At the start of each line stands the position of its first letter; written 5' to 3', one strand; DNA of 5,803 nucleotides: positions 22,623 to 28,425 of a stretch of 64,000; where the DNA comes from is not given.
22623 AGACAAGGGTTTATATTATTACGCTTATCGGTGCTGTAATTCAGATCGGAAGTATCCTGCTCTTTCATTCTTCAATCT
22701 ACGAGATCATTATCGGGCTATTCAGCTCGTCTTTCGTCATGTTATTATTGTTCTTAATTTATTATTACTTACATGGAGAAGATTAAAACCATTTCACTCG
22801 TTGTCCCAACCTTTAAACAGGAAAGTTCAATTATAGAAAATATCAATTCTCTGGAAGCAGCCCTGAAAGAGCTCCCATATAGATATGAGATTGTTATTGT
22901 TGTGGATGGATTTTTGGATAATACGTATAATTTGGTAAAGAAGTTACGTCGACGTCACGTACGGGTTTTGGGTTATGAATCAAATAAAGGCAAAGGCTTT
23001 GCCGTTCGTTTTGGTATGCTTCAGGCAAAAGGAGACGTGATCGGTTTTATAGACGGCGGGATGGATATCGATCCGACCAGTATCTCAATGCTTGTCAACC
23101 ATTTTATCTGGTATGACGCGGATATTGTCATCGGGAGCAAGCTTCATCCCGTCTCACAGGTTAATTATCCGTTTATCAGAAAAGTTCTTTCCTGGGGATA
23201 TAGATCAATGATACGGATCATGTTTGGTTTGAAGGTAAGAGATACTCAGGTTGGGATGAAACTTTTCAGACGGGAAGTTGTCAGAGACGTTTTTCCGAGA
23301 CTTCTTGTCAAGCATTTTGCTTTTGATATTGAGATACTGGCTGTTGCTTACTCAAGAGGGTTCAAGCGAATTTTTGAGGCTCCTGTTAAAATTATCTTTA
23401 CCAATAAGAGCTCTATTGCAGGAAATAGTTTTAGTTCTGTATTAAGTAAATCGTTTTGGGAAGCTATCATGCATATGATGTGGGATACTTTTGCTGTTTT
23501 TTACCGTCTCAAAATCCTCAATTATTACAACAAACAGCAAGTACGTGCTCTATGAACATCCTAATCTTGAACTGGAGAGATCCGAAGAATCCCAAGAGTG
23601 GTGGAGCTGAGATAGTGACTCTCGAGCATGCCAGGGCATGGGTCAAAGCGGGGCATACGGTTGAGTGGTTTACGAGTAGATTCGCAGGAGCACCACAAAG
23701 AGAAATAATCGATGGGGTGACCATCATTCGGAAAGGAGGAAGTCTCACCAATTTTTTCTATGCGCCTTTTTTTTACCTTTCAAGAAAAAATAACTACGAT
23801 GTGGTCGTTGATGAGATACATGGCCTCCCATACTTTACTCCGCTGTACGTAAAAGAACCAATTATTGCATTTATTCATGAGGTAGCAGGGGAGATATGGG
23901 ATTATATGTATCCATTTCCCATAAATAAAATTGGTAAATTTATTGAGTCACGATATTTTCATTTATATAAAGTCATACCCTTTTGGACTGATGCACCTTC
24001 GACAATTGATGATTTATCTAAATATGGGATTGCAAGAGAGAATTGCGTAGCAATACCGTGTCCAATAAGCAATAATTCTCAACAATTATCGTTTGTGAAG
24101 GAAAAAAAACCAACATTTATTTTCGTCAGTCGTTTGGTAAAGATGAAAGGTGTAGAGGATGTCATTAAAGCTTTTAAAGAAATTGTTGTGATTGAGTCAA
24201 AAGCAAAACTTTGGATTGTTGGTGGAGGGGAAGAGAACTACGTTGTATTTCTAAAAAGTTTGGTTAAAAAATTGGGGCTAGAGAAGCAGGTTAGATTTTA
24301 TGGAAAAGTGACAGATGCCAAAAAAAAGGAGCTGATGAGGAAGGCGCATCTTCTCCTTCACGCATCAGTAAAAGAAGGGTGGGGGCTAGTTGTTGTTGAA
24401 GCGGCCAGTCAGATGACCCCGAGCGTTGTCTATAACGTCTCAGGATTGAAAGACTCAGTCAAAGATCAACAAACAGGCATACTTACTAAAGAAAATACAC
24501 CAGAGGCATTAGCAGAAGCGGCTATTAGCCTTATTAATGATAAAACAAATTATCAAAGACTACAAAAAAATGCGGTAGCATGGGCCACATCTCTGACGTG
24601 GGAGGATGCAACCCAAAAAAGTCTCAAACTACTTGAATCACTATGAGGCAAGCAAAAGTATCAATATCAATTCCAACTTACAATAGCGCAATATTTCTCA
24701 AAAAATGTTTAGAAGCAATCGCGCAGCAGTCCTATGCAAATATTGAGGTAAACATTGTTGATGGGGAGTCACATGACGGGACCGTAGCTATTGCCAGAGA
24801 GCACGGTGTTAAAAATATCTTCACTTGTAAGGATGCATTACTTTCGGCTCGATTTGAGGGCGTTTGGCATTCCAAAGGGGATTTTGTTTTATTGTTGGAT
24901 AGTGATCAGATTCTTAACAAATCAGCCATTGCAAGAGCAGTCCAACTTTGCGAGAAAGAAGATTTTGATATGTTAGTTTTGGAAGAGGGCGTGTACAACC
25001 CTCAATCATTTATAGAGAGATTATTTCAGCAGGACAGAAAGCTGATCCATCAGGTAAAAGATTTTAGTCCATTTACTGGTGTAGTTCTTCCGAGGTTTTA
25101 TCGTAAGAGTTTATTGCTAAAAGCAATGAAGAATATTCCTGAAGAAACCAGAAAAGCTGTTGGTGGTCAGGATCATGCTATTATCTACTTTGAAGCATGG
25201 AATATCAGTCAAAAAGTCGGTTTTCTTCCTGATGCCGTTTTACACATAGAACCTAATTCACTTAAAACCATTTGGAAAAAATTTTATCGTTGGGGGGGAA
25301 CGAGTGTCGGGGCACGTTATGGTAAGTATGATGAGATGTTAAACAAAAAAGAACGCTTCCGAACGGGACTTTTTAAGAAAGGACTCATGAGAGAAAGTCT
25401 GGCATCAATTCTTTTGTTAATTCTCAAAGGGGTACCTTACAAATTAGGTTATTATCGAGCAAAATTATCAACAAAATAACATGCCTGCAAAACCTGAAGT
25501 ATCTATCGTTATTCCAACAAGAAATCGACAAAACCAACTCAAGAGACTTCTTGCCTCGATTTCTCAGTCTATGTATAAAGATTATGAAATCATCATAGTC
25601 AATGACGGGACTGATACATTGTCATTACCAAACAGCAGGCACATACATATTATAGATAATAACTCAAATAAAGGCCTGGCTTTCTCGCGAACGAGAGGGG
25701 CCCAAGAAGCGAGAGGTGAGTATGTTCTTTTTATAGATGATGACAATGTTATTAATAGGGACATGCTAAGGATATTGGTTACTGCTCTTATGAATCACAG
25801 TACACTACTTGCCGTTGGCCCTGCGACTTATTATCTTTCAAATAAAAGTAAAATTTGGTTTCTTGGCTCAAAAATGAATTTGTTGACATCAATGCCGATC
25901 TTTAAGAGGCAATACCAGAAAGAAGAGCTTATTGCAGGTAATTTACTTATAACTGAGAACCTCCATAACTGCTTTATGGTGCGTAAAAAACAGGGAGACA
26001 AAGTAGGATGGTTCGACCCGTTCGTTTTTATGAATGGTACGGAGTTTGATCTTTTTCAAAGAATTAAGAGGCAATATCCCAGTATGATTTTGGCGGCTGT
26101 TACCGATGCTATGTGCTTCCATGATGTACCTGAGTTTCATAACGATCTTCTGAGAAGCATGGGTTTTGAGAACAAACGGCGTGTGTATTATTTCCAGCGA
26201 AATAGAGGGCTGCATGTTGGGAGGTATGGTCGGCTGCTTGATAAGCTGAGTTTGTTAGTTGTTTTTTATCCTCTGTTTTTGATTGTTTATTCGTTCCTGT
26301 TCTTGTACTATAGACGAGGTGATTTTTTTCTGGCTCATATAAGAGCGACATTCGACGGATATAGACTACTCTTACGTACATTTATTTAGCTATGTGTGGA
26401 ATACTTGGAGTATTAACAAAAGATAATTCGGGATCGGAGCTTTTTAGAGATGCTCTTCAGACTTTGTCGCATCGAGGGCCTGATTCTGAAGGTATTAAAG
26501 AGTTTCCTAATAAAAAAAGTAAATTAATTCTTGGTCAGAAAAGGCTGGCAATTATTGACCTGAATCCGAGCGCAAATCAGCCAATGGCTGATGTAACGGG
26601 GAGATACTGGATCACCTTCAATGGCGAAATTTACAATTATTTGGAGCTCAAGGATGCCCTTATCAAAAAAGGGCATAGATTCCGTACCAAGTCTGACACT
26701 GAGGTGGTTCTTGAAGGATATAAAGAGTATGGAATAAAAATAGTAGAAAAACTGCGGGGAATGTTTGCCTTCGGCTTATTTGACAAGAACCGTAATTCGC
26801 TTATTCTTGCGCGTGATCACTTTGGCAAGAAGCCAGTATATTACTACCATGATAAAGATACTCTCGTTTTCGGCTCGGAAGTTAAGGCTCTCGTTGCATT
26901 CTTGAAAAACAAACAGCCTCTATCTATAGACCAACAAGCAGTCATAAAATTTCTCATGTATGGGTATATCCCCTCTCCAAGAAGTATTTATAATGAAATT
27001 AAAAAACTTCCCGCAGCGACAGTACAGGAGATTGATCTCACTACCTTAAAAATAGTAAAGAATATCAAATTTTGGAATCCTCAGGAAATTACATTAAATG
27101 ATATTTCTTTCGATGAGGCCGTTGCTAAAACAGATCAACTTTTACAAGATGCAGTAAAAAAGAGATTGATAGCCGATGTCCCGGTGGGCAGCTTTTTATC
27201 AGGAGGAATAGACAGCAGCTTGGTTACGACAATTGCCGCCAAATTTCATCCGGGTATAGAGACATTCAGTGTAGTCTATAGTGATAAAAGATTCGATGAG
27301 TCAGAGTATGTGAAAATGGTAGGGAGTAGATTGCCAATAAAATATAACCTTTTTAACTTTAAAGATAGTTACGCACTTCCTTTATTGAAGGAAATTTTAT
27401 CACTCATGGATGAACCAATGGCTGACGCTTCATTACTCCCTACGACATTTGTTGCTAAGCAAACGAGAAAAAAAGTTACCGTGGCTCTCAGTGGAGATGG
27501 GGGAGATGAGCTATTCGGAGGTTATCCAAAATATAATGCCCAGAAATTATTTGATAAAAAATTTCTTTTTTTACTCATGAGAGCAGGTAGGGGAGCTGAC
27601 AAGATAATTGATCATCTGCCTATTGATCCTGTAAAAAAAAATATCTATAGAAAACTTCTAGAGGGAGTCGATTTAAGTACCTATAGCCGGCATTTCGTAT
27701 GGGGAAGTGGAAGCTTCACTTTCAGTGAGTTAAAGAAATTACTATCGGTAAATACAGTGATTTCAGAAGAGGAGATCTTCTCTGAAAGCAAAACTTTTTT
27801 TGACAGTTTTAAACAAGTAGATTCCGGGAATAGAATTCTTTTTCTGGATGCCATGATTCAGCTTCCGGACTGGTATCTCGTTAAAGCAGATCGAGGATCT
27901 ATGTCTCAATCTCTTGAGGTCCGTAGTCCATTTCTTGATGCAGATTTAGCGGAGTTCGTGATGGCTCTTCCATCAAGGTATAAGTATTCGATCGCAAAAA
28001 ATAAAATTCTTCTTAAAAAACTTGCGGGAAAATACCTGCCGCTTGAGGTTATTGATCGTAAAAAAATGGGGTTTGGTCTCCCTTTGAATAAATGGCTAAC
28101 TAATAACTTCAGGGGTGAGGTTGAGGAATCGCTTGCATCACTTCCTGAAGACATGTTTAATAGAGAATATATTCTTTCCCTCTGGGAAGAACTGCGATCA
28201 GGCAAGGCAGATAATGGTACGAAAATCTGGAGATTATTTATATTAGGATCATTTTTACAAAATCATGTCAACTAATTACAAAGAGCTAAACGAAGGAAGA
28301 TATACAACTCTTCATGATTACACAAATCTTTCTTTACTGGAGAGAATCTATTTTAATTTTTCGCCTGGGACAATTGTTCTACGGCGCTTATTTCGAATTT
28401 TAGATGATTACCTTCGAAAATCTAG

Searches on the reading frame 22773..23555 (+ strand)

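Call 5: search_protein_families(library=pfam, proteins=[window:22773-23555:+], max_evalue=0.001)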
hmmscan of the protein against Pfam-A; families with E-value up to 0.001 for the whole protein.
window:22773-23555:+ (260 aa): 3 families
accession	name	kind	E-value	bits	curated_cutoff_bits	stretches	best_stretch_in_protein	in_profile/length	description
PF00535.33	Glycos_transf_2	-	2.2e-21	76.9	23.3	1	8-174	1-168/168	Glycosyl transferase family 2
PF13641.12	Glyco_tranf_2_3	-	3.8e-06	27.5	27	1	7-207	3-208/230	Glycosyltransferase like family 2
PF15545.11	Ntox8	-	0.00077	20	25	0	46-88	13-56/70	Bacterial toxin 8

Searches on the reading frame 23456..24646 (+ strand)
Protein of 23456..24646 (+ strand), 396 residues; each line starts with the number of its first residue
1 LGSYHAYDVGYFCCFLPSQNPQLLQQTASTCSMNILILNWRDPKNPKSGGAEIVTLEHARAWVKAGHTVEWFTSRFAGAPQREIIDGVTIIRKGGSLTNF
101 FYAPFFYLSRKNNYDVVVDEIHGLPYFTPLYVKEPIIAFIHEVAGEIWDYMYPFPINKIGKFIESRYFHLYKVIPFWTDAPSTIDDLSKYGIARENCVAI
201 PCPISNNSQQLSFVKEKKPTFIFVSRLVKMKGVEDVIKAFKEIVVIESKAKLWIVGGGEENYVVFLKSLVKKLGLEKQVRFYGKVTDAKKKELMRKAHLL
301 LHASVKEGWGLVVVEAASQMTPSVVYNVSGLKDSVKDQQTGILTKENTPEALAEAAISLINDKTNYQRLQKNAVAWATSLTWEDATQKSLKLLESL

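Call 5: search_protein_families(library=pfam, proteins=[window:23456-24646:+], max_evalue=0.001)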
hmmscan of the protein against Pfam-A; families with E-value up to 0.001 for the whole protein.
window:23456-24646:+ (396 aa): 4 families
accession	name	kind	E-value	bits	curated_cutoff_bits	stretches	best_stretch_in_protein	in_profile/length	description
PF00534.26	Glycos_transf_1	-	5.9e-40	137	26.4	1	213-373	10-169/172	Glycosyl transferases group 1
PF13692.12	Glyco_trans_1_4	-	8.9e-29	101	27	1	219-362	2-142/142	Glycosyl transferases group 1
PF20706.3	GT4-conflict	-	6.1e-13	48.9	26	1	211-385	190-381/385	Family 4 Glycosyltransferase in conflict systems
PF13439.12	Glyco_transf_4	-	4.1e-10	40.4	28.5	1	49-204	2-166/170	Glycosyltransferase Family 4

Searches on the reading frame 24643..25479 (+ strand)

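Call 7: search_protein_families(library=pfam, proteins=[window:24643-25479:+], max_evalue=0.0001)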
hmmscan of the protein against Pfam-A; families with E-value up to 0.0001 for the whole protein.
window:24643-25479:+ (278 aa): 2 families
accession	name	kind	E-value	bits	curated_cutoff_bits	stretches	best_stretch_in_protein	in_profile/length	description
PF00535.33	Glycos_transf_2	-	6.8e-21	75.4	23.3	1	7-130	1-130/168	Glycosyl transferase family 2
PF13641.12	Glyco_tranf_2_3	-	1.7e-11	45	27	1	6-219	3-229/230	Glycosyltransferase like family 2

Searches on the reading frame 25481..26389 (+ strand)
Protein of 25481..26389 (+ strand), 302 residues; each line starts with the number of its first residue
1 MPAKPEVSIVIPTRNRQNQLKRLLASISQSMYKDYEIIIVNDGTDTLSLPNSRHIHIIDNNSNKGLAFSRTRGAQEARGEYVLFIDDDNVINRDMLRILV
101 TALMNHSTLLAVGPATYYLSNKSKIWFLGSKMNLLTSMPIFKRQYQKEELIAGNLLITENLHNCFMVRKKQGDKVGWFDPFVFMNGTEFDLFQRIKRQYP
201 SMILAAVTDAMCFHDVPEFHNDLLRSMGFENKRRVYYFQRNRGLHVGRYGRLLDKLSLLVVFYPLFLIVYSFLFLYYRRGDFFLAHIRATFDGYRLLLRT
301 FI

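Call 7: search_protein_families(library=pfam, proteins=[window:25481-26389:+], max_evalue=0.0001)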
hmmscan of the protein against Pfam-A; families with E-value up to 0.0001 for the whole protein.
window:25481-26389:+ (302 aa): 3 families
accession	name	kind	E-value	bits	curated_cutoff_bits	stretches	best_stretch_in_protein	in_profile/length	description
PF00535.33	Glycos_transf_2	-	4.8e-25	88.9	23.3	1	8-169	1-161/168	Glycosyl transferase family 2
PF10111.15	Glyco_tranf_2_2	-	7.5e-13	49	27.3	1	8-202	1-206/276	Glycosyltransferase like family 2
PF13641.12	Glyco_tranf_2_3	-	4.1e-09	37.2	27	1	5-126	1-132/230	Glycosyltransferase like family 2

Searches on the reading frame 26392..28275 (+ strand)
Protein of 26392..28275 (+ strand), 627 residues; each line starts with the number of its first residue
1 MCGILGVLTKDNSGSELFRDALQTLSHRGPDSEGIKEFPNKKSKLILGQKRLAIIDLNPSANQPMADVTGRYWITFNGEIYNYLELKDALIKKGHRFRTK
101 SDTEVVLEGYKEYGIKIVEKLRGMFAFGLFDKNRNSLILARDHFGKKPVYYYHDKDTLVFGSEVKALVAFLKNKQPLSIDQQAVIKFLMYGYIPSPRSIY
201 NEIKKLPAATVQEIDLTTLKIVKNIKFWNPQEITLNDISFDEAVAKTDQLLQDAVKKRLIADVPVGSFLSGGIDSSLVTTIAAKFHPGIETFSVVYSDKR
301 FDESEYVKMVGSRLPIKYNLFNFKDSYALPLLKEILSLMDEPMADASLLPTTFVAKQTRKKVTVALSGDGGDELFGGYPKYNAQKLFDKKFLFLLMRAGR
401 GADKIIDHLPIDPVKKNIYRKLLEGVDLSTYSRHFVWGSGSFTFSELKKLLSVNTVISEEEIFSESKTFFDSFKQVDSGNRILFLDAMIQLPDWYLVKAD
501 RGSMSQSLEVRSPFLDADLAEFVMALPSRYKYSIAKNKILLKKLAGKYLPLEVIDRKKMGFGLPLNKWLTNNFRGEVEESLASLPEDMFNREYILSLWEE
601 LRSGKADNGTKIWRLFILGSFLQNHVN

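Call 7: search_protein_families(library=pfam, proteins=[window:26392-28275:+], max_evalue=0.0001)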
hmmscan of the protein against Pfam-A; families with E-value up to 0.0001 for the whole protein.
window:26392-28275:+ (627 aa): 4 families
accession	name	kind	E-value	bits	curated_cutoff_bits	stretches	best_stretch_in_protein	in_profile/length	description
PF00733.27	Asn_synthase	-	2.3e-79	268.1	21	1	247-617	2-348/354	Asparagine synthase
PF13537.11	GATase_7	-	1e-44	151.9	25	1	50-168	2-122/123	Glutamine amidotransferase domain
PF13522.11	GATase_6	-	3.1e-39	134.4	27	1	42-163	9-130/130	Glutamine amidotransferase domain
PF12481.13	DUF3700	-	5.3e-05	23.3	27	0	99-165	100-173/228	Aluminium induced protein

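Call 53: search_protein_families(library=ncbifam, proteins=[window:26392-28275:+], max_evalue=1e-10)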
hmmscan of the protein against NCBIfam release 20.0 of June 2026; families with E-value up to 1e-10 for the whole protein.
window:26392-28275:+ (627 aa): 9 families
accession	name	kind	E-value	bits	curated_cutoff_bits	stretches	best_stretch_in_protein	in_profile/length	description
TIGR01536.1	asn_synth_AEB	equivalog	8.6e-136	453.9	267.1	1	2-561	1-517/517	asparagine synthase (glutamine-hydrolyzing)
TIGR03108.1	eps_aminotran_1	hypoth_equivalog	4.7e-134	448.4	816.9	1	1-624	1-627/628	XrtA/PEP-CTERM system amidotransferase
TIGR03104.1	trio_amidotrans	equivalog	3.8e-102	342.4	570.1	2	1-382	1-384/589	N-acetylglutaminylglutamine amidotransferase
NF006949.0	PRK09431.1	equivalog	2.3e-79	267.4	499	1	1-381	1-360/554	asparagine synthase B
NF033535.1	lass_lactam_cya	exception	3.3e-62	211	525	1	1-374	1-375/668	lasso peptide isopeptide bond-forming cyclase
NF033561.1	macrolact_Ik_Al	subfamily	4.1e-20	71.9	300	1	132-383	88-339/561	albusnodin/ikarugamycin family macrolactam cyclase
NF001484.0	PRK00331.1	subfamily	5.4e-15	54.8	381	0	63-186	86-217/601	isomerizing glutamine--fructose-6-phosphate transaminase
TIGR01135.1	glmS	equivalog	3e-13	49.2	418.05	0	64-184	86-214/607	glutamine--fructose-6-phosphate transaminase (isomerizing)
TIGR01134.1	purF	equivalog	1.8e-12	47.4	350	0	61-168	83-200/432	amidophosphoribosyltransferase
